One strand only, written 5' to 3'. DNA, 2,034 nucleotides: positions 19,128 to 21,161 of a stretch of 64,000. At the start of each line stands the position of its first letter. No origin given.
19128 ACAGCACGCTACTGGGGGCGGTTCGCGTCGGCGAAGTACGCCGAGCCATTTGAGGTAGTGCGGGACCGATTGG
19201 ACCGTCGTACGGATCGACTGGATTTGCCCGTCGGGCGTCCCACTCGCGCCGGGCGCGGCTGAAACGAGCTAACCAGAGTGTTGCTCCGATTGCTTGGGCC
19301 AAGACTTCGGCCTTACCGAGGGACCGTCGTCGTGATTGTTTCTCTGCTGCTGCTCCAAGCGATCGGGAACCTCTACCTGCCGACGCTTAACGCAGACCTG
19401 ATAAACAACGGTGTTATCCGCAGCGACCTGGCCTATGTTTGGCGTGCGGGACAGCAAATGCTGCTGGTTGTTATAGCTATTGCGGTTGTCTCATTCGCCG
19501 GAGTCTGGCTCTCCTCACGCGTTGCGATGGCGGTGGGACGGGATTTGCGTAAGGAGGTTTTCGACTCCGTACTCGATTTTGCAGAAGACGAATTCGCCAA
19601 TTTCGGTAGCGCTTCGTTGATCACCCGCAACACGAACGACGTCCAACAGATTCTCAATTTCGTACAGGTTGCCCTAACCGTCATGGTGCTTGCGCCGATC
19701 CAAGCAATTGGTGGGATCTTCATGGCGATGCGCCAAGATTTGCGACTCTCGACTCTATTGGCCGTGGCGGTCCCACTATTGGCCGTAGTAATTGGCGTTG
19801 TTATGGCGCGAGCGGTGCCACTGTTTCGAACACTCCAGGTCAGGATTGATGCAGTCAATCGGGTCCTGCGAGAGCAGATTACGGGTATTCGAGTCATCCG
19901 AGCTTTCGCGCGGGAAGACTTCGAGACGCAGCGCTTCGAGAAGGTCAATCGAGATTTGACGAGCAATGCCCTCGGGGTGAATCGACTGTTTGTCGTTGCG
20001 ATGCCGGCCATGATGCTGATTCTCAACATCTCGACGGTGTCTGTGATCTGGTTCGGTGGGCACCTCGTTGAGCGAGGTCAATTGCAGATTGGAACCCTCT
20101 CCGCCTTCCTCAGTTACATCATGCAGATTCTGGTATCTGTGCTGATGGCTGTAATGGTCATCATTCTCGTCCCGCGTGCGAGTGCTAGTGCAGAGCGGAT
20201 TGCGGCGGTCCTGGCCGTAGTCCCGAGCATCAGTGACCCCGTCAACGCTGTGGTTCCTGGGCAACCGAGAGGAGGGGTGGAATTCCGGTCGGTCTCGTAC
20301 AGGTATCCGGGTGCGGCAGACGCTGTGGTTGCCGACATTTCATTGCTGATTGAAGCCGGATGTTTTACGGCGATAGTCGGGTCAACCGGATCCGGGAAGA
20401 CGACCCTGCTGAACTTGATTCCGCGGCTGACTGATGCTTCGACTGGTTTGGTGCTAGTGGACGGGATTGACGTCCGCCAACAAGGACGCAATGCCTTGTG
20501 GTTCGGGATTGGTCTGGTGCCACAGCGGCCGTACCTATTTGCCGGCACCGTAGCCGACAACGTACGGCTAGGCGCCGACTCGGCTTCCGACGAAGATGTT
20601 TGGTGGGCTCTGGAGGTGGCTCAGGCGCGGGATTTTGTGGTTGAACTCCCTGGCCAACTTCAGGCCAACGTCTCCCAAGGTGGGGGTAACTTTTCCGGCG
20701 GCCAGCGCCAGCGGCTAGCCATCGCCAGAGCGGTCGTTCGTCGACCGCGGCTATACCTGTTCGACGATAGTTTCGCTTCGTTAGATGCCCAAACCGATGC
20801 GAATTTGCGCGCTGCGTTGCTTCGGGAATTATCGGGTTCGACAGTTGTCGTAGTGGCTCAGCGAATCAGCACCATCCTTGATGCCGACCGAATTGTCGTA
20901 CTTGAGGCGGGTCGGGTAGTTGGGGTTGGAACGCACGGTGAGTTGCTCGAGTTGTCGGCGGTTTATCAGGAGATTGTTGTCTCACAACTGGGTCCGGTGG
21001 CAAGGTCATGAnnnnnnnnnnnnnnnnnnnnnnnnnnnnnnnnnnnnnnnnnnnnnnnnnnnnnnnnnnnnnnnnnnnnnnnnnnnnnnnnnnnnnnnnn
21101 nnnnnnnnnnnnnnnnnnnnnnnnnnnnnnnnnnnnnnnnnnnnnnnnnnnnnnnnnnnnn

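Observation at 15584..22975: Five-gene coupled operon: soluble triple-PAS kinase, OmpR-type regulator, REC-deacetylase enzyme, heterodimeric ABC exporter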

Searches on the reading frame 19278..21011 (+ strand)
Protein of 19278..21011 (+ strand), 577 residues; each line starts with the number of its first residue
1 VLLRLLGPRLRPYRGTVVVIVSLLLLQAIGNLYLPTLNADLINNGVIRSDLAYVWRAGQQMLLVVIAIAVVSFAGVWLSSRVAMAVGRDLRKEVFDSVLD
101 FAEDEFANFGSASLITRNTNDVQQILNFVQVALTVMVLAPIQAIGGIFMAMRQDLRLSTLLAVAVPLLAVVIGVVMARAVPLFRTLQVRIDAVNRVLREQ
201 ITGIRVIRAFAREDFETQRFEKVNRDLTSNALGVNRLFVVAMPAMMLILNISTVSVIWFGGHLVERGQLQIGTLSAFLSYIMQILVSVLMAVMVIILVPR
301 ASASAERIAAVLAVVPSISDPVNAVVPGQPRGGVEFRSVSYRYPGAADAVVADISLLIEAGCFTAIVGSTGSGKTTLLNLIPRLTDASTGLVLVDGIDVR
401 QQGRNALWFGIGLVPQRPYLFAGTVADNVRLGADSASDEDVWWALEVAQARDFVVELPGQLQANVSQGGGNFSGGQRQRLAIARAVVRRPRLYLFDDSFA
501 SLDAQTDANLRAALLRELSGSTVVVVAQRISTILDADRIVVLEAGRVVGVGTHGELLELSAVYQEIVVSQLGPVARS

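Call 4: search_protein_families(library=pfam, proteins=[window:19278-21011:+], max_evalue=0.01)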
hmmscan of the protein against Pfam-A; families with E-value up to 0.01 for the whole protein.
window:19278-21011:+ (577 aa): 5 families
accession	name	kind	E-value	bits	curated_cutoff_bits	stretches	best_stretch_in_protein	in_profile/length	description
PF00664.28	ABC_membrane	-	6.9e-39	134.6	28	1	19-287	3-273/274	ABC transporter transmembrane region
PF00005.33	ABC_tran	-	4.6e-25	89.3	25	1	352-499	2-136/137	ABC transporter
PF02463.25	SMC_N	-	8.3e-06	25.8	40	0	471-541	136-210/220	RecF/RecN/SMC N terminal domain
PF13191.12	AAA_16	-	0.0051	17.8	32.6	0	364-525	27-166/167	AAA ATPase domain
PF13555.12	AAA_29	-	0.0089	16.2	27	0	360-378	22-39/61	P-loop containing region of AAA domain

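Call 28: search_protein_families(library=ncbifam, proteins=[window:19278-21011:+], max_evalue=0.00001)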
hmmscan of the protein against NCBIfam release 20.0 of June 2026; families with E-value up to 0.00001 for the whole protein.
window:19278-21011:+ (577 aa): 173 families (the best 25 are shown)
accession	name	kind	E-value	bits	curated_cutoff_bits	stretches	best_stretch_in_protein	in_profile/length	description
TIGR02204.1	MsbA_rel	hypoth_equivalog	5.4e-106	355.5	780.4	1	3-570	6-575/576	ABC transporter, permease/ATP-binding protein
TIGR02203.1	MsbA_lipidA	equivalog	1.3e-103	347.5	602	1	6-566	5-565/572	lipid A export permease/ATP-binding protein MsbA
NF052233.1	CphA_assoc_ABC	equivalog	1.6e-92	311.2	880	1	10-571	179-744/766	cyanophycin metabolism-associated ABC transporter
TIGR00958.1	3a01208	subfamily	6e-90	302.5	874.6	1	2-567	149-711/711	antigen peptide transporter 2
NF010178.0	PRK13657.1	equivalog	5e-77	259.7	733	1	64-568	69-568/588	glucan ABC transporter ATP-binding protein/ permease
NF045513.1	HepA_fam_ABC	equivalog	2.1e-76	257.7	725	1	48-558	88-597/610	heterocyst formation ABC transporter subunit HepA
TIGR03796.1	NHLM_micro_ABC1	equivalog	5.7e-75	252.9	853.3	1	3-567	142-709/710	NHLP family bacteriocin export ABC transporter peptidase/permease/ATPase subunit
NF008381.0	PRK11176.1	equivalog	1.8e-74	251.2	867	1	4-571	14-580/582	lipid A ABC transporter ATP-binding protein/permease MsbA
TIGR01846.1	type_I_sec_HlyB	subfamily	3.4e-74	250.4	725.55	1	19-570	144-692/694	type I secretion system permease/ATPase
TIGR03797.1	NHLM_micro_ABC2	equivalog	2.2e-72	244.6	709.4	1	6-570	127-685/686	NHLP bacteriocin export ABC transporter permease/ATPase subunit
NF008055.0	PRK10789.1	equivalog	1.6e-69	234.9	845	1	11-567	16-568/590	SmdA family multidrug ABC transporter permease/ATP-binding protein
TIGR03375.1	type_I_sec_LssB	subfamily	1.5e-68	231.7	693.1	1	125-558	266-690/696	type I secretion system permease/ATPase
TIGR02857.1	CydD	equivalog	9.5e-65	219.5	435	1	14-542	2-529/529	thiol reductant ABC exporter subunit CydD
NF008056.1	PRK10790.1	equivalog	1.6e-64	218.5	746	1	11-566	19-571/584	SmdB family multidrug efflux ABC transporter permease/ATP-binding protein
TIGR01193.1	bacteriocin_ABC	subfamily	1.2e-63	215.8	523.85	1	17-567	170-706/708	peptide cleavage/export ABC transporter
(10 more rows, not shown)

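Call 29: search_solved_structures(query=window:19278-21008:+, max_evalue=1e-20)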
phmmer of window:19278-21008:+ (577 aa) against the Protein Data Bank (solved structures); distinct sequences matched with E-value up to 1e-20: 270 (the best 60 are shown).
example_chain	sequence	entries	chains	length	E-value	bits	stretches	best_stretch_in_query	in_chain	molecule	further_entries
8wcw_A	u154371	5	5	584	3.9e-162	544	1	1-570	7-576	Transmembrane ATP-binding protein ABC transporter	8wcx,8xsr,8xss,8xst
9kwi_A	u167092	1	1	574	3.9e-162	543.9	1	1-570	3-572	ABC transporter, ATP-binding protein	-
9iqe_A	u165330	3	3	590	4e-162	543.9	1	1-570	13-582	ABC transporter, ATP-binding protein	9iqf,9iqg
4q4j_A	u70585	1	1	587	3.9e-131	441.7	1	6-572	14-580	ABC transporter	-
3qf4_A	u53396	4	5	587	3.4e-129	435.2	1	6-572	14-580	ABC transporter, ATP-binding protein | ABC transporter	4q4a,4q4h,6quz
6qv0_A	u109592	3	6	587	1.1e-128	433.6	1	6-572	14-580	ABC transporter, ATP-binding protein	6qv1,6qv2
6fn1_A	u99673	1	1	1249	6.1e-118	398.1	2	71-571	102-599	Human-mouse chimeric ABCB1 (ABCBHM)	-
6fn4_A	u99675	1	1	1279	6.8e-118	398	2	71-571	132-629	Apo form of Human-mouse chimeric ABCB1 (ABCB1HM) in complex with Antigen binding fragment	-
6qee_A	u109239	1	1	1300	2.6e-117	396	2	83-571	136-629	ABCB1HM-EQ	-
7zka_A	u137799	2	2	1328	3.4e-117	395.6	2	81-571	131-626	ATP-dependent translocase ABCB1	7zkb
7zk4_A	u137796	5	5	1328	4.2e-117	395.4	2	81-571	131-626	ATP-dependent translocase ABCB1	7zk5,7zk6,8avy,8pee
6ujw_A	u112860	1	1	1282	4.3e-117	395.3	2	83-571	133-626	ATP-dependent translocase ABCB1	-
6ujp_A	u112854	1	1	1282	4.3e-117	395.3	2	83-571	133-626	ATP-dependent translocase ABCB1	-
5kpi_A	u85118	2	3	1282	4.8e-117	395.2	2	83-571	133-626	Multidrug resistance protein 1A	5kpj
4ksb_A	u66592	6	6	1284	4.9e-117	395.1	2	83-571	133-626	Multidrug resistance protein 1A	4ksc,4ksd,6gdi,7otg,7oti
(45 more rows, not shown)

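Call 35: find_homologous_proteins(query=window:19278-21008:+, max_evalue=1e-50)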
Query window:19278-21008:+ (577 aa): 8000 proteins with E <= 1e-50 among 8000 candidates; the best 120 are listed.
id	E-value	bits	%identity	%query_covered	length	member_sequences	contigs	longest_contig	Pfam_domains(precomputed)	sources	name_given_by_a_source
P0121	0.0e+0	1162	100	97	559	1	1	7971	PF00005.34,PF02463.26,PF00664.29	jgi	-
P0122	0.0e+0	1161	100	97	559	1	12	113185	PF00005.34,PF02463.26,PF00664.29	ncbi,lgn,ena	-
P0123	0.0e+0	1160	100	97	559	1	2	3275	PF00005.34,PF02463.26,PF00664.29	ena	-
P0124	1.4e-213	729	59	100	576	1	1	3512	PF00005.34,PF02463.26,PF00664.29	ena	-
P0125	2.0e-213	728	59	100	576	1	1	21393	PF00005.34,PF02463.26,PF00664.29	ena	-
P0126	2.1e-213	728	59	100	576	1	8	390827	PF00005.34,PF02463.26,PF00664.29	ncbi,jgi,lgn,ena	jgi:ATP-binding cassette subfamily B protein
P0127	1.0e-212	726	59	100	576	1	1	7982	PF00005.34,PF02463.26,PF00664.29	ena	-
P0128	2.6e-212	724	59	100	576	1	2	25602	PF00005.34,PF02463.26,PF00664.29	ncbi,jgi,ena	jgi:ATP-binding cassette subfamily B protein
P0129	2.7e-212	724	59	100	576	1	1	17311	PF00005.34,PF02463.26,PF00664.29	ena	-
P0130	5.4e-212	723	58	100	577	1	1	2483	PF00005.34,PF02463.26,PF00664.29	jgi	jgi:ATP-binding cassette, subfamily B, multidrug efflux pump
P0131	7.9e-212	723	58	100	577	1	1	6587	PF00005.34,PF02463.26,PF00664.29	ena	-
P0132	1.0e-211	723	58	100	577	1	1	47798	PF00005.34,PF02463.26,PF00664.29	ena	-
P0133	1.4e-211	722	58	100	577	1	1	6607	PF00005.34,PF02463.26,PF00664.29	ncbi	-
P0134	2.6e-211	721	59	100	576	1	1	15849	PF00005.34,PF02463.26,PF00664.29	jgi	jgi:ATP-binding cassette subfamily B protein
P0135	5.8e-211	720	59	99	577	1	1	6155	PF00005.34,PF02463.26,PF00664.29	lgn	-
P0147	8.8e-210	716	60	99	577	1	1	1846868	PF00005.34,PF02463.26,PF00664.29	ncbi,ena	-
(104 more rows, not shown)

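Call 36: find_encoding_contigs(protein=P0122, flank=7000, max_places=8)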
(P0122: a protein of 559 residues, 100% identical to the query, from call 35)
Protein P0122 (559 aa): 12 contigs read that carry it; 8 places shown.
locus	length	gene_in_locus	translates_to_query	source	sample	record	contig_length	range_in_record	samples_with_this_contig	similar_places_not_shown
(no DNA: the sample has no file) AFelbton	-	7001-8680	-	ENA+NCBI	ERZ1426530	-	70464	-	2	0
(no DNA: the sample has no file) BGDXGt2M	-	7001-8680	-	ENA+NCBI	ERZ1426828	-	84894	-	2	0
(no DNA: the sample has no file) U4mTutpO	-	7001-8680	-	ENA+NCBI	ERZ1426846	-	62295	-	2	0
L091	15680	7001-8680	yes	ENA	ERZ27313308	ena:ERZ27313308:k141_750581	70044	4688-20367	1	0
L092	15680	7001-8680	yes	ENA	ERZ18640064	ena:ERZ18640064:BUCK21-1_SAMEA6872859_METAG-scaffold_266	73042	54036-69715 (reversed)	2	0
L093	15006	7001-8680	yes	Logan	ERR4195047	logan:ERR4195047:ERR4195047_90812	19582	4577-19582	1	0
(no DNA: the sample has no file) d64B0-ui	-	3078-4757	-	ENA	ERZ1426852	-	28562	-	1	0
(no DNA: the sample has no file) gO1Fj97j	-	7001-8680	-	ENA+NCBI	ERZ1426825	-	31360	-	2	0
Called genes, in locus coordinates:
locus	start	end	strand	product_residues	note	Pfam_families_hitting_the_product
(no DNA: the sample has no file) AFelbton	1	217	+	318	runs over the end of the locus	PF12146:Hydrolase_4, PF00561:Abhydrolase_1, PF12697:Abhydrolase_6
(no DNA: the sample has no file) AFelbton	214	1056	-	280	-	PF12730:ABC2_membrane_4, PF10920:DUF2705, PF26999:ABC-2_memb_rel (weak), PF12679:ABC2_membrane_2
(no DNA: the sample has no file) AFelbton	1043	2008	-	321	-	PF00005:ABC_tran, PF13304:AAA_21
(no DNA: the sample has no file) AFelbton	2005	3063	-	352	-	-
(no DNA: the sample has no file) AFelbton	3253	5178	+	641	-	PF00989:PAS, PF08448:PAS_4, PF12860:PAS_7 (faint), PF13188:PAS_8, PF13426:PAS_9, PF08447:PAS_3 (faint), PF00512:HisKA, PF02518:HATPase_c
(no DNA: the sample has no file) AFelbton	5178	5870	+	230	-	PF00072:Response_reg, PF00486:Trans_reg_C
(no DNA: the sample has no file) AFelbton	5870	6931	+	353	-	PF00072:Response_reg, PF02585:PIG-L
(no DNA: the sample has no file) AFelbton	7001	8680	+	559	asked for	PF00664:ABC_membrane, PF02463:SMC_N (faint), PF00005:ABC_tran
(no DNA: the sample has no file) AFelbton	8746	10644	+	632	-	PF00664:ABC_membrane, PF00005:ABC_tran, PF13401:AAA_22 (faint)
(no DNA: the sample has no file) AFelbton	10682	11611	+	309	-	-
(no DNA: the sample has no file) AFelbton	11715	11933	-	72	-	PF24254:DUF7455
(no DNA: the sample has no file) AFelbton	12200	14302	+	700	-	PF02518:HATPase_c, PF00204:DNA_gyraseB, PF01751:Toprim, PF00986:DNA_gyraseB_C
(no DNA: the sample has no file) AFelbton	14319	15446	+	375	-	PF00989:PAS (faint), PF08447:PAS_3, PF13426:PAS_9 (weak), PF08448:PAS_4, PF13188:PAS_8 (weak)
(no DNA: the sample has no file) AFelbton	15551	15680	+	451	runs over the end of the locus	PF07992:Pyr_redox_2 (weak), PF13450:NAD_binding_8 (weak), PF13454:NAD_binding_9 (weak)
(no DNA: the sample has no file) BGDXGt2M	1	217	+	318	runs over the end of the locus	PF12146:Hydrolase_4, PF00561:Abhydrolase_1, PF12697:Abhydrolase_6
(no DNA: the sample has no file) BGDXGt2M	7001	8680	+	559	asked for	PF00664:ABC_membrane, PF02463:SMC_N (faint), PF00005:ABC_tran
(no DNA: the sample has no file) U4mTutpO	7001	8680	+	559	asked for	PF00664:ABC_membrane, PF02463:SMC_N (faint), PF00005:ABC_tran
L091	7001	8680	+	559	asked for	PF00664:ABC_membrane, PF02463:SMC_N (faint), PF00005:ABC_tran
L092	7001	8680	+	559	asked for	PF00664:ABC_membrane, PF02463:SMC_N (faint), PF00005:ABC_tran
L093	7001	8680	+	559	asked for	PF00664:ABC_membrane, PF02463:SMC_N (faint), PF00005:ABC_tran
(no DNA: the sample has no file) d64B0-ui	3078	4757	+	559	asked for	PF00664:ABC_membrane, PF02463:SMC_N (faint), PF00005:ABC_tran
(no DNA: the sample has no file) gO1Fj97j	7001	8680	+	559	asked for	PF00664:ABC_membrane, PF02463:SMC_N (faint), PF00005:ABC_tran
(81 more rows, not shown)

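Call 67: find_encoding_contigs(protein=P0126, flank=6000, max_places=2)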
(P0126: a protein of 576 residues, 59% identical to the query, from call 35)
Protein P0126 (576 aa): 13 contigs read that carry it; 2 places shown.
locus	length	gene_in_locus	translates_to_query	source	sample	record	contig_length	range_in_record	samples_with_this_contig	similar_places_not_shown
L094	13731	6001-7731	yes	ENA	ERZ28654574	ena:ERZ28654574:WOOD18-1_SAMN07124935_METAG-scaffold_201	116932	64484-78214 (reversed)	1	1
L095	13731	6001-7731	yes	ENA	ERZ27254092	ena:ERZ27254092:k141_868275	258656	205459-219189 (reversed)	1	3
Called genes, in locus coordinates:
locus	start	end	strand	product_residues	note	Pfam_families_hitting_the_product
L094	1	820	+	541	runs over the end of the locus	PF01061:ABC2_membrane (faint), PF12679:ABC2_membrane_2 (weak)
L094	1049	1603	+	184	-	-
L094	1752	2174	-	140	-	PF03928:HbpS-like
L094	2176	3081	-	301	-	PF13714:PEP_mutase, PF00463:ICL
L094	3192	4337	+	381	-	PF07690:MFS_1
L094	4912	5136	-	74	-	PF09851:SHOCT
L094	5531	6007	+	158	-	PF12802:MarR_2, PF01047:MarR, PF09339:HTH_IclR (weak)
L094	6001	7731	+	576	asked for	PF00664:ABC_membrane, PF00005:ABC_tran, PF02463:SMC_N (faint)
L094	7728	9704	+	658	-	PF00664:ABC_membrane, PF00005:ABC_tran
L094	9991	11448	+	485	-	PF01266:DAO (faint), PF01593:Amino_oxidase, PF13450:NAD_binding_8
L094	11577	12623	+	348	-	PF04055:Radical_SAM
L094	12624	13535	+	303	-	PF00762:Ferrochelatase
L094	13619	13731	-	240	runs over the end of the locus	PF01061:ABC2_membrane, PF12698:ABC2_membrane_3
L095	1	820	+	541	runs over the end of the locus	PF01061:ABC2_membrane (faint), PF12679:ABC2_membrane_2 (weak)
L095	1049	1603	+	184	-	-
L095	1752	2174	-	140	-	PF03928:HbpS-like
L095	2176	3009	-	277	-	PF13714:PEP_mutase, PF00463:ICL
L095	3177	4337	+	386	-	PF07690:MFS_1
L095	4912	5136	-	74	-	PF09851:SHOCT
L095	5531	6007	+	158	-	PF12802:MarR_2, PF01047:MarR, PF09339:HTH_IclR (weak)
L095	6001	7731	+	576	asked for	PF00664:ABC_membrane, PF00005:ABC_tran, PF02463:SMC_N (faint)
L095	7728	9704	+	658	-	PF00664:ABC_membrane, PF00005:ABC_tran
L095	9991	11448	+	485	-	PF01266:DAO (faint), PF01593:Amino_oxidase, PF13450:NAD_binding_8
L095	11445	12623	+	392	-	PF04055:Radical_SAM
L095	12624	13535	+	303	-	PF00762:Ferrochelatase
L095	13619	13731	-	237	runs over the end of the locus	PF01061:ABC2_membrane, PF12698:ABC2_membrane_3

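Call 68: find_encoding_contigs(protein=P0147, flank=6000, max_places=1)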
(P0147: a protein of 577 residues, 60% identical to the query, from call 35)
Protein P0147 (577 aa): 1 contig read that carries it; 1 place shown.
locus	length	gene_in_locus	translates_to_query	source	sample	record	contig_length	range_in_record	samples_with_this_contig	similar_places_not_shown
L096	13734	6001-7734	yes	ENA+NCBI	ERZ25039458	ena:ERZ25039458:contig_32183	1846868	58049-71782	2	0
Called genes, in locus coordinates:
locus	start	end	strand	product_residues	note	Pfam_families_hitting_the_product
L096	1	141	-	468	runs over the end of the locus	PF02874:ATP-synt_ab_N, PF00006:ATP-synt_ab, PF22919:ATP-synt_VA_C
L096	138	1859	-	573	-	PF02874:ATP-synt_ab_N, PF16886:ATP-synt_ab_Xtn, PF00006:ATP-synt_ab, PF22919:ATP-synt_VA_C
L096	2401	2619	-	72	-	-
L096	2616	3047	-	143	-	PF00137:ATP-synt_C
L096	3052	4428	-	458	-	PF01496:V_ATPase_I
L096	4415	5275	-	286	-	-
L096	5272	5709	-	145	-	-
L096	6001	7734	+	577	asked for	PF00664:ABC_membrane, PF00005:ABC_tran, PF02463:SMC_N (faint)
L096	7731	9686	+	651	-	PF00664:ABC_membrane, PF00005:ABC_tran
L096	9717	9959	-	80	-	-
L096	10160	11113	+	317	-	PF00582:Usp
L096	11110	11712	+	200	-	PF00571:CBS, PF04972:BON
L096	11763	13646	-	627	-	PF00501:AMP-binding, PF23562:AMP-binding_C_3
